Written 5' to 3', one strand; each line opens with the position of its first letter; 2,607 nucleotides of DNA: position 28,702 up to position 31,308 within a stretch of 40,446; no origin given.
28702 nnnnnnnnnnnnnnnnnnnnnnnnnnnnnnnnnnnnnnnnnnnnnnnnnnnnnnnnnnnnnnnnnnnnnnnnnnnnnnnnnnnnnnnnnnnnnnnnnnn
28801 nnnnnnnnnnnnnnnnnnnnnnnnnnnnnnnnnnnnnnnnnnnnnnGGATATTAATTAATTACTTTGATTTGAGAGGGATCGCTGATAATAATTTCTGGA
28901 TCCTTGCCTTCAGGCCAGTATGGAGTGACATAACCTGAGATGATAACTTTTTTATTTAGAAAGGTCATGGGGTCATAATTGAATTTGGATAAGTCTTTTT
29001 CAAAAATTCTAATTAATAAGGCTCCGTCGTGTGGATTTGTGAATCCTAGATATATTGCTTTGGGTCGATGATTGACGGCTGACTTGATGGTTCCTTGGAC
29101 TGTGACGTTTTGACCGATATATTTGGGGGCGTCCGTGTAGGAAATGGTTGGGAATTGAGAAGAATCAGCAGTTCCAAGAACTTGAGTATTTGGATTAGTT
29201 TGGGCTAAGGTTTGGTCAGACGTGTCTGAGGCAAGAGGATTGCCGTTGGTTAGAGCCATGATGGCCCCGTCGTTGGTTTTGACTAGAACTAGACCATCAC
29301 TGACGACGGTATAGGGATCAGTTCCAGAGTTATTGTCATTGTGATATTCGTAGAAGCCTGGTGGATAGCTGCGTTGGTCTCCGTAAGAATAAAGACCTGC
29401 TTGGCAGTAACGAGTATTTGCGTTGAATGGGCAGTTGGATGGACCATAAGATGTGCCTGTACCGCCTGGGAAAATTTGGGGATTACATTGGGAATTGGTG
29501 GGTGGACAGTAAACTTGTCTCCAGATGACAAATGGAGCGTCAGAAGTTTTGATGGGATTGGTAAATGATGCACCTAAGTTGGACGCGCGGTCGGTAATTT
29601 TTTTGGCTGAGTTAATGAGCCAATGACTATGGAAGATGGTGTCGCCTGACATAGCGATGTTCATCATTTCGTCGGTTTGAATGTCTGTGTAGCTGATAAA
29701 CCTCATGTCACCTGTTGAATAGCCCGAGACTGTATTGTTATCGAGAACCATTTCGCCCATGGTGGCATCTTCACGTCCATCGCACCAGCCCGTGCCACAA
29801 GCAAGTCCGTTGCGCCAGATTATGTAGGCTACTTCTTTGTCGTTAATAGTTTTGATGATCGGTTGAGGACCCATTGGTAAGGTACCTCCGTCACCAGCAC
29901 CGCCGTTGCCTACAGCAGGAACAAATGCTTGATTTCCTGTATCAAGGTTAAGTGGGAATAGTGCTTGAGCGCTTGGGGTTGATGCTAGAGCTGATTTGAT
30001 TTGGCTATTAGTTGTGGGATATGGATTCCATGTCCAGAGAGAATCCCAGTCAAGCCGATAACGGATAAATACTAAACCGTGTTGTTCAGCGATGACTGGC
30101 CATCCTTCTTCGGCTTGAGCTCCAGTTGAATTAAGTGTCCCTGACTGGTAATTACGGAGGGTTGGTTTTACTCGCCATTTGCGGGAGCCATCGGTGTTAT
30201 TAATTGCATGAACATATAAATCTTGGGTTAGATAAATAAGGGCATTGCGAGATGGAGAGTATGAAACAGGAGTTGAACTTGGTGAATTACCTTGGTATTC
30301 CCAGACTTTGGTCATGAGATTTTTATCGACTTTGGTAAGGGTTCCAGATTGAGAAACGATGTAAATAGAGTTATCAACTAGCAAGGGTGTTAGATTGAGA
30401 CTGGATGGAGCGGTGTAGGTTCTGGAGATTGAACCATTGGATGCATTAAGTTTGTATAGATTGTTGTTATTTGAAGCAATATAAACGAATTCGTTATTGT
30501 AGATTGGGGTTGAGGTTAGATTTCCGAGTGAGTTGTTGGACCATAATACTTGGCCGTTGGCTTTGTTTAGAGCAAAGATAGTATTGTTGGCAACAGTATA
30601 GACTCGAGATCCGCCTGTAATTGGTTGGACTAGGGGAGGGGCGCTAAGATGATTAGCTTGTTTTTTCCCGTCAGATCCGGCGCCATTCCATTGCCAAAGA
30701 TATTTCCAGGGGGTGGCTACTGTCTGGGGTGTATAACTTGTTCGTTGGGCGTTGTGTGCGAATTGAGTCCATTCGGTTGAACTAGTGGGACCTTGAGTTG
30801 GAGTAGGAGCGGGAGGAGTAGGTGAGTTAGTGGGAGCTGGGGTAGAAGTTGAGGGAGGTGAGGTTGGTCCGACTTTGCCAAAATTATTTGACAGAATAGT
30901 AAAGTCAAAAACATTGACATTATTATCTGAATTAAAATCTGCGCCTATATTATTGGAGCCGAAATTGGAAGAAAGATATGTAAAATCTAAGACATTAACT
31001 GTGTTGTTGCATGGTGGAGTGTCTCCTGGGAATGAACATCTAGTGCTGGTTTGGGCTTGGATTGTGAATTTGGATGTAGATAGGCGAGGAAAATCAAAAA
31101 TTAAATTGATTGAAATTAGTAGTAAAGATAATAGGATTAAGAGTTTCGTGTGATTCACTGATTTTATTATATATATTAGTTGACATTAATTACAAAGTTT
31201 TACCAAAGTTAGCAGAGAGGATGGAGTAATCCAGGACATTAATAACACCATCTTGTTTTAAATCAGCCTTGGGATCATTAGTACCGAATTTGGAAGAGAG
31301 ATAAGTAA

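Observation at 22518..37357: Complete cellulosome-like cohesin-dockerin parts list in one co-directional 15 kb locus of a reduced genome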

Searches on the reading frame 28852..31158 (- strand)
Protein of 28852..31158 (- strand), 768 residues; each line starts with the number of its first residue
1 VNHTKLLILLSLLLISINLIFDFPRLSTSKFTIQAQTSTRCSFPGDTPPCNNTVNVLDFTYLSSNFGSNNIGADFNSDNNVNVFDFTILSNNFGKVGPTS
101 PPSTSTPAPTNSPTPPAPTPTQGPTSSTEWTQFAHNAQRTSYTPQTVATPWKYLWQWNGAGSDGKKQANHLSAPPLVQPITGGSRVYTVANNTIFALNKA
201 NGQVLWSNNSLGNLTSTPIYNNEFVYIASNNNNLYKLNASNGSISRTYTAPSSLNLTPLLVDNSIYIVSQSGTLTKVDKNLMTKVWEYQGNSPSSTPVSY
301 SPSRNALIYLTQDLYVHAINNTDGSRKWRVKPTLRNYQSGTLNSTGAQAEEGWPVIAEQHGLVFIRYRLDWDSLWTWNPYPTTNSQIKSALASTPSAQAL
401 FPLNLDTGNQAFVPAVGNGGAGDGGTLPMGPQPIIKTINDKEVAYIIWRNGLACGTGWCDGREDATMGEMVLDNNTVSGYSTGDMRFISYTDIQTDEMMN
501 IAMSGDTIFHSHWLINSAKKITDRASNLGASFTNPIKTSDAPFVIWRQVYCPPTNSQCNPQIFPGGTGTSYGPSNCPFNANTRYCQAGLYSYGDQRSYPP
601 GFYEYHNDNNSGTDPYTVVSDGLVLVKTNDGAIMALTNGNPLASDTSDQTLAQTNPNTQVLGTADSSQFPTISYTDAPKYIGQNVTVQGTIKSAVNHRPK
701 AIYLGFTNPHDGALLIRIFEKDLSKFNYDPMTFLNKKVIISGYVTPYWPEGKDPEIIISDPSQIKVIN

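Call 5: search_protein_families(library=pfam, proteins=[window:28852-31158:-], max_evalue=0.1)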
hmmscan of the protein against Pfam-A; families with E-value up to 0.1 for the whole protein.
window:28852-31158:- (768 aa): 4 families
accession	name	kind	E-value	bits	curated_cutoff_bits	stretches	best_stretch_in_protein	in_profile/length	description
PF13360.13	PQQ_2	-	1.1e-16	61.7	27.6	1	191-332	2-146/233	Outer membrane protein assembly factor BamB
PF13570.13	Beta-prop_ACSF4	-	4.3e-15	56.4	133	1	191-361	70-282/329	Beta-alanine-activating enzyme, beta-propeller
PF00404.24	Dockerin_1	-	0.0031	18.1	22.9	1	51-92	7-55/57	Dockerin type I domain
PF21544.3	PorZ_N_b_propeller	-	0.047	14.4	27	0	220-282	86-148/154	TSS9, PorZ, N-terminal beta-propeller domain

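Call 18: search_solved_structures(query=window:28852-31158:-, max_evalue=1)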
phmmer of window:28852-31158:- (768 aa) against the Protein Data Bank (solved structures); distinct sequences matched with E-value up to 1: 35.
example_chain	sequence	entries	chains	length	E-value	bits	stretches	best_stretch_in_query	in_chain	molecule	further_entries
6tji_A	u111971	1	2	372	5.7e-18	67.6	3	195-331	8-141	Cake10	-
6tjh_A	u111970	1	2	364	1.3e-17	66.4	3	214-332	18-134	Cake9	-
6tjg_A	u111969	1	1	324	1.2e-15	60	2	179-332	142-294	Cake8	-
5ayw_B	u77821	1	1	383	1.7e-12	49.5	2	150-249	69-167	Outer membrane protein assembly factor BamB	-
8adg_B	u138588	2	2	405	2.4e-12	49.1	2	150-249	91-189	Outer membrane protein assembly factor BamB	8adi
2yh3_A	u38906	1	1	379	5.9e-12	47.7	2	150-249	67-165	LIPOPROTEIN YFGL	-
7nri_B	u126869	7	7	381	7.2e-12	47.5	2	150-249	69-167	Outer membrane protein assembly factor BamB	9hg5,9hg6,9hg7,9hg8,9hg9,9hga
3q54_A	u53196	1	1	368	7.7e-12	47.4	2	150-249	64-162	Outer membrane assembly lipoprotein YfgL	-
8spr_B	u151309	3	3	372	7.8e-12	47.3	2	150-249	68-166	Outer membrane protein assembly factor BamB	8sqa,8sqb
28jl_B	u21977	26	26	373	7.9e-12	47.3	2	150-249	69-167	Outer membrane protein assembly factor BamB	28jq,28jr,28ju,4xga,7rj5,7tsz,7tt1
3prw_A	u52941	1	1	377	8e-12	47.3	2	150-249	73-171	Lipoprotein yfgL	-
5ljo_B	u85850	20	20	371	8e-12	47.3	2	150-249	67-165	Outer membrane protein assembly factor BamB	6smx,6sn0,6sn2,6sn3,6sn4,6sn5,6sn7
3q7m_A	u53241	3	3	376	8.6e-12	47.2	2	149-249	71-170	Lipoprotein yfgL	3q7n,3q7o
6lyq_B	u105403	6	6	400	9e-12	47.1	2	150-249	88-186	Outer membrane protein assembly factor BamB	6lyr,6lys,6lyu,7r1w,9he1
5d0o_B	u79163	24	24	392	1e-11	47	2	150-249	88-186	Outer membrane protein assembly factor BamB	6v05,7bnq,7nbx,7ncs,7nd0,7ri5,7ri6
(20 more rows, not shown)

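Call 34: search_protein_families(library=ncbifam, proteins=[window:28852-31158:-], max_evalue=0.1)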
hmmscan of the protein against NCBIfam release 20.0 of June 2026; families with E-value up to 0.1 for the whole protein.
window:28852-31158:- (768 aa): 5 families
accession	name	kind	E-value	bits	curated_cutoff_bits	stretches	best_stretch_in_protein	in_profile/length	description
TIGR03300.1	assembly_YfgL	equivalog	1.9e-15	56.4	285.2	2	184-244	66-167/377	outer membrane protein assembly factor BamB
NF008351.0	PRK11138.1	equivalog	2.1e-12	46.3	423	2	184-248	121-186/394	outer membrane protein assembly factor BamB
NF053615.1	SerThrKinAfsKStmc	equivalog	2.9e-07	29.5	1300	2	185-243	746-805/809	protein serine/threonine kinase AfsK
TIGR03075.1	PQQ_enz_alc_DH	subfamily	2.7e-06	26.3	480.05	1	257-333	64-149/530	PQQ-dependent dehydrogenase, methanol/ethanol family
NF041540.1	dockerin_GC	domain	0.0079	16.6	29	1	48-93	12-63/67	GC-type dockerin domain-anchored protein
